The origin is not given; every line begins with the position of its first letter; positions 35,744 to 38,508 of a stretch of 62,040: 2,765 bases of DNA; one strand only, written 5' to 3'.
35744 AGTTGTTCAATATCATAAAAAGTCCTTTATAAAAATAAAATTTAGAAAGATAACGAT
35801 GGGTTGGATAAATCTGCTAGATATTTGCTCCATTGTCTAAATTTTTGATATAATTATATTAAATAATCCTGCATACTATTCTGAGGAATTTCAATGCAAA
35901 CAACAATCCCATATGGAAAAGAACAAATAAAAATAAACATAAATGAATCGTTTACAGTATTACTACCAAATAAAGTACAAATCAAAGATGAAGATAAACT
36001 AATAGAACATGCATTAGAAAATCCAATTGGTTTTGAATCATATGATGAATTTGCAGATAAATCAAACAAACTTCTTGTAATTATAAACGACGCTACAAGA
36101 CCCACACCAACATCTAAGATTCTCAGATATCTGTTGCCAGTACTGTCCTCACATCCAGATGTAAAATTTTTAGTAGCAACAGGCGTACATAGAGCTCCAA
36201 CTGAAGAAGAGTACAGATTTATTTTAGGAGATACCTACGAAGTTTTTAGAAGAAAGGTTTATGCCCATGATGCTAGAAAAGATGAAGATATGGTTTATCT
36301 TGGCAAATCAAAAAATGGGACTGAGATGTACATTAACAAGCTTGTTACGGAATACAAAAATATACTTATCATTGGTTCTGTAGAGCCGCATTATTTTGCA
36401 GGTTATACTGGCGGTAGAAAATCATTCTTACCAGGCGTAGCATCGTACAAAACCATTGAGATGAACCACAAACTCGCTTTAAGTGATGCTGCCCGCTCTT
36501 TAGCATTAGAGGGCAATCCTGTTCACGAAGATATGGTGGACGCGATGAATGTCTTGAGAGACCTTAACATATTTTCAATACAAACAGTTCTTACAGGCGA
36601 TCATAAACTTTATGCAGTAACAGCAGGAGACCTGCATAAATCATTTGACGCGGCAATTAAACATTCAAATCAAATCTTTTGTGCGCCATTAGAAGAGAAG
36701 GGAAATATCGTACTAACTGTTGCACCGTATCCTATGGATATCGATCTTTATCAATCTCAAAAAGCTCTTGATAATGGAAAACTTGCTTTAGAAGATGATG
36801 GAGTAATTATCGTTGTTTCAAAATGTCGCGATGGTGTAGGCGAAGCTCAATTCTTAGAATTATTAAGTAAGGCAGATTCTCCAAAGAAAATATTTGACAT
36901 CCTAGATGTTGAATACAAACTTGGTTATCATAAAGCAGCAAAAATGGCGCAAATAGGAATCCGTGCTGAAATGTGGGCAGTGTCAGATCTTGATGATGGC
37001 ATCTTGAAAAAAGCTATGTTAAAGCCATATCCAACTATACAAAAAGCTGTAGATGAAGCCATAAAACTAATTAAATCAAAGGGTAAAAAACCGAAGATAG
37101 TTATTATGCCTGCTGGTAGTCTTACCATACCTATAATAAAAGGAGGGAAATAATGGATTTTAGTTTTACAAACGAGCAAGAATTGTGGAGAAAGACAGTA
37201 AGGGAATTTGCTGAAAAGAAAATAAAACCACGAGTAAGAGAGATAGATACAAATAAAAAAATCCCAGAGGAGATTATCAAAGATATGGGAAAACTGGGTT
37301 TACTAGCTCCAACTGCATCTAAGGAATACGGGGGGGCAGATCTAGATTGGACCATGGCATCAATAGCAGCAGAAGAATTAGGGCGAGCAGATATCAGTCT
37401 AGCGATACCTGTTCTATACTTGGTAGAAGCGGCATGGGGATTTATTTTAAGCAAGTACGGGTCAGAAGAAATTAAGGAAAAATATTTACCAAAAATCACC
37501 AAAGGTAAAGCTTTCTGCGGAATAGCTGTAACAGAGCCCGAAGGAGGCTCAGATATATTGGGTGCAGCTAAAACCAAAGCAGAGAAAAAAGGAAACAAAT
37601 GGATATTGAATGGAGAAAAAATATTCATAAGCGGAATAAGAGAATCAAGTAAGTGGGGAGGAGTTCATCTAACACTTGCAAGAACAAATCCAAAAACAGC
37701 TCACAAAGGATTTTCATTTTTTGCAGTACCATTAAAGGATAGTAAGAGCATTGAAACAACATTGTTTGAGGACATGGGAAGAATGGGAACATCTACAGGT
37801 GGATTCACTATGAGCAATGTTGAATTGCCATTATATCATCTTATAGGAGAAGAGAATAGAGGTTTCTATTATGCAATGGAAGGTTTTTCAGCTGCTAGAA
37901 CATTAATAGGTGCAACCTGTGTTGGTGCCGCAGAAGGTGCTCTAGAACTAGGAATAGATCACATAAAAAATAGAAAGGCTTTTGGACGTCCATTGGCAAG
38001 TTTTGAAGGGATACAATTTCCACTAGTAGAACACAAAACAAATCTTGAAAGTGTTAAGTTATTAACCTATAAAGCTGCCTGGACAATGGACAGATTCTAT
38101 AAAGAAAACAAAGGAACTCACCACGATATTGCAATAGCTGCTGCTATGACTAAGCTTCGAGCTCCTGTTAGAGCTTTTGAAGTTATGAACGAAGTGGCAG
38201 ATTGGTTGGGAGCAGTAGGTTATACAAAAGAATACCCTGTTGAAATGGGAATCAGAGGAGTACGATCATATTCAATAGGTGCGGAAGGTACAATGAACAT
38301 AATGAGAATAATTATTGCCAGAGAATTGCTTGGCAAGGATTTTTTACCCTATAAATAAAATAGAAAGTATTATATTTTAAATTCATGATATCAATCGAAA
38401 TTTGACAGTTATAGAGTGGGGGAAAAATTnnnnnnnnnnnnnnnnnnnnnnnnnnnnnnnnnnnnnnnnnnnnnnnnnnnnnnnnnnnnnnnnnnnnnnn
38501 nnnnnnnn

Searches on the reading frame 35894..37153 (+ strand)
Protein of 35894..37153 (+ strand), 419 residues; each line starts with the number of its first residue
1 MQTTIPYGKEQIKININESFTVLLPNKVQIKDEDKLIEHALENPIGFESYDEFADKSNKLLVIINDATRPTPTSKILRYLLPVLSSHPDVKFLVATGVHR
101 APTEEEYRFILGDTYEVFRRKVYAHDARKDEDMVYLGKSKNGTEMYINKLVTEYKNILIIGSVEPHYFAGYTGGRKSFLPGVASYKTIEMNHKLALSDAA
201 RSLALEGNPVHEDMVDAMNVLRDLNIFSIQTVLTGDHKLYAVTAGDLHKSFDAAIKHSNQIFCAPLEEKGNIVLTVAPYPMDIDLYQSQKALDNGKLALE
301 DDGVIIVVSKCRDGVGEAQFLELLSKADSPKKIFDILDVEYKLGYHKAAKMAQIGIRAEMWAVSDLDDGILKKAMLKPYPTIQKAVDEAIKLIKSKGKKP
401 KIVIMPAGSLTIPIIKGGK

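Call 24: search_protein_families(library=pfam, proteins=[window:35894-37153:+], max_evalue=0.0001)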
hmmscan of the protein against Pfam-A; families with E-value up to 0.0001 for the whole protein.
window:35894-37153:+ (419 aa): 2 families
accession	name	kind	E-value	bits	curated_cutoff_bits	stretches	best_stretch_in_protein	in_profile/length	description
PF09861.14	Lar_N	-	1.5e-59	201.1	23.3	1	7-199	1-200/204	Lactate racemase N-terminal domain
PF21113.2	LarA_C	-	1.3e-15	58.1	25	1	270-408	6-147/152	Lactate racemase C-terminal domain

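Call 47: search_solved_structures(query=window:35894-37153:+, max_evalue=0.00001, show_alignments=1)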
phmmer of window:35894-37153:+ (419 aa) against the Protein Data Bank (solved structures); distinct sequences matched with E-value up to 0.00001: 9.
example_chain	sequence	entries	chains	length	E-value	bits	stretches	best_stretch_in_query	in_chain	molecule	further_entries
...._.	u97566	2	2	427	1.2e-63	218.8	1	4-416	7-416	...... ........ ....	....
2yjg_A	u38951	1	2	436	8.7e-52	179.7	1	4-408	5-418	LACTATE RACEMASE APOPROTEIN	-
6c1w_A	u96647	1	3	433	8.8e-49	169.8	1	31-409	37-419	Lactate racemase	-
5huq_A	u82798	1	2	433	8.8e-49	169.8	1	31-409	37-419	Lactate racemization operon protein LarA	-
8ezf_B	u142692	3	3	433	2.4e-48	168.4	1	31-409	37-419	Lactate racemase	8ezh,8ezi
9eid_A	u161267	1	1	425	2.2e-40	142.1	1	3-415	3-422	A broad-substrate spectrum lactate racemase A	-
9eia_A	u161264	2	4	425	2.7e-40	141.9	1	3-415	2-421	A broad-substrate spectrum lactate racemase A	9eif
9q3j_A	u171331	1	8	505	9.3e-15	57.8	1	14-195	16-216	DUF2088 domain-containing protein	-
9q2u_A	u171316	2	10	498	6.1e-14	55.1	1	39-195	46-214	Lactate racemase A | LarA-like nickel-pincer nucleotide cofactor-utilizing enzyme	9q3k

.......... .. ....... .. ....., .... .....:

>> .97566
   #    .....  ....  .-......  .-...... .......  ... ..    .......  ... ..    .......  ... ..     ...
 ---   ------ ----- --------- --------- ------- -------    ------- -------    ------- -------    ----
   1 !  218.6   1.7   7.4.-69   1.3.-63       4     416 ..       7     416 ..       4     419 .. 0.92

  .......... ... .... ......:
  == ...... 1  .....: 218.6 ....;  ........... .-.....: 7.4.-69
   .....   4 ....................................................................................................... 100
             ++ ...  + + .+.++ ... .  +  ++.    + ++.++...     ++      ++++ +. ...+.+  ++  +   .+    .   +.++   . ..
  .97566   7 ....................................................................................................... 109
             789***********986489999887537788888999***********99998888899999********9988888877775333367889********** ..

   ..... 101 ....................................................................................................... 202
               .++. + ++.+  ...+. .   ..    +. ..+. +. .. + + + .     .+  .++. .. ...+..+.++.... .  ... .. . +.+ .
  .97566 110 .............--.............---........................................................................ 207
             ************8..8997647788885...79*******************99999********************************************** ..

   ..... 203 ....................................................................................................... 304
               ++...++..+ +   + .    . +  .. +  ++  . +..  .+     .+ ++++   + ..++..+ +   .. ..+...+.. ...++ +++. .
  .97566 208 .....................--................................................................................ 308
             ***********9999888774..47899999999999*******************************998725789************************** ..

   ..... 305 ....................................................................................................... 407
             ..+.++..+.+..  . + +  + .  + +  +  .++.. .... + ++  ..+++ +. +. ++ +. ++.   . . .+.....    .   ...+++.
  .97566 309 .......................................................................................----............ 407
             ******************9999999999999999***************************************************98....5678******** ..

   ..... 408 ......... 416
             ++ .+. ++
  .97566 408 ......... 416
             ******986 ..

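Call 53: search_protein_families(library=ncbifam, proteins=[window:35894-37153:+], max_evalue=1e-10)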
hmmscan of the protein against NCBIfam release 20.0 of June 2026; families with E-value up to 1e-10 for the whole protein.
window:35894-37153:+ (419 aa): 6 families
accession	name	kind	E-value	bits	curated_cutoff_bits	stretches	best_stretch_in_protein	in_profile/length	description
NF052593.1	NPN_racem_MAR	equivalog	5.7e-112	374.3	500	1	4-414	2-414/415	nickel-dependent malate racemase, LarAH6 family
NF033504.2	Ni_dep_LarA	equivalog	1.5e-87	294.1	460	1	3-414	2-421/422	nickel-dependent lactate racemase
NF052525.1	NPN_LarAH10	equivalog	2.6e-86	290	540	1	3-414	3-426/426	NPN-dependent 2-hydroxyacid racemase, LarAH10 family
NF052595.1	NPN_LarAH5_MAR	equivalog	5.1e-86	289.2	462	1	4-414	2-414/415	nickel-dependent malate racemase, LarAH5 family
NF052592.1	LarAH_14_15_16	equivalog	1.6e-20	73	740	1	23-236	32-256/520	NPN-dependent hydroxyacid isomerase, LarAH14/15/16 family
NF052594.1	NPN_18_hexonate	equivalog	2.1e-15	56.3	500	1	50-319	18-303/411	nickel-dependent putative hexonate epimerase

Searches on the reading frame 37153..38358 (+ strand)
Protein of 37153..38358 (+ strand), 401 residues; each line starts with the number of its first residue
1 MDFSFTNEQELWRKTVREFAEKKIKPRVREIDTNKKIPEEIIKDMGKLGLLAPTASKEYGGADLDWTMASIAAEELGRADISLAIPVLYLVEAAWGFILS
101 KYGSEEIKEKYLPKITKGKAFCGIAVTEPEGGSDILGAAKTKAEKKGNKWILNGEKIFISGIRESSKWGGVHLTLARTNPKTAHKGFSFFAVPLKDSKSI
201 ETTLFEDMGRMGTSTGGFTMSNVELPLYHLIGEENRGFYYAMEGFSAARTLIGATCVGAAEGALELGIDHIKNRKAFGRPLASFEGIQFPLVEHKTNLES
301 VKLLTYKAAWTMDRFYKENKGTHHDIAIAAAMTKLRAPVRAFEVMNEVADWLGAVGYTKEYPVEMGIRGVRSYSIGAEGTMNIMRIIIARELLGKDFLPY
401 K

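Call 53: search_protein_families(library=ncbifam, proteins=[window:37153-38358:+], max_evalue=1e-10)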
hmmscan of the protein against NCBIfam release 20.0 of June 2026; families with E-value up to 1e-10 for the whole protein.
window:37153-38358:+ (401 aa): 16 families
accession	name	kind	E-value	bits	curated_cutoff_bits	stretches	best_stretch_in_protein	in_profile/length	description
NF042972.1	AcrlCoAredClosAcrC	equivalog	2.3e-79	266.8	640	1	1-393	1-377/378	acryloyl-CoA reductase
NF045552.1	GlutCoADH_Des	equivalog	1.5e-71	241.7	470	1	1-394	1-381/387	glutaryl-CoA dehydrogenase Acd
TIGR03207.1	cyc_hxne_CoA_dh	equivalog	2.5e-68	230.5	575.35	1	9-391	5-370/372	cyclohexanecarboxyl-CoA dehydrogenase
NF043006.1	CyhCrbnylCoADH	equivalog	6.5e-58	196.5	650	1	6-394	5-377/380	cyclohexane-1-carbonyl-CoA dehydrogenase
NF042439.1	SulpropCoADesulf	equivalog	3.2e-54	184.1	600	1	14-395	2-373/379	3-sulfinopropanoyl-CoA desulfinase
NF008997.0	PRK12341.1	equivalog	9.5e-52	176.3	537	1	1-393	1-377/382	acyl-CoA dehydrogenase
NF058590.1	AcCoDHFadEBacil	equivalog_domain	1.4e-50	172.4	600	1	4-395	20-413/586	acyl-CoA dehydrogenase FadE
NF053553.1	prodigi_MBC_PigA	equivalog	2.2e-45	155.4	500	1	1-392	1-379/381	prodigiosin MBC biosynthesis dehydrogenase PigA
NF002885.1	PRK03354.1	equivalog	2.2e-39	135.6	540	1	1-391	1-372/378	crotonobetainyl-CoA dehydrogenase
NF045652.1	ProlPCPDhRedW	equivalog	3e-36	125.1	650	1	9-358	4-341/376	L-prolyl-[peptidyl-carrier protein] dehydrogenase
NF052270.1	Staph_DH_FadE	equivalog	1.1e-29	103.4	600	1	14-395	30-396/400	acyl-CoA dehydrogenase FadE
TIGR03204.1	pimC_large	equivalog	5.7e-25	88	623.85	1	2-261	1-254/395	pimeloyl-CoA dehydrogenase large subunit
TIGR03203.1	pimD_small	equivalog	3.2e-18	66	652.7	1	39-361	40-346/378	pimeloyl-CoA dehydrogenase small subunit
NF009586.0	PRK13026.1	subfamily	3e-14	52.3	608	0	32-135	104-207/777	acyl-CoA dehydrogenase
NF007000.1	PRK09463.1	subfamily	4e-14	51.9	600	0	33-135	70-172/726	acyl-CoA dehydrogenase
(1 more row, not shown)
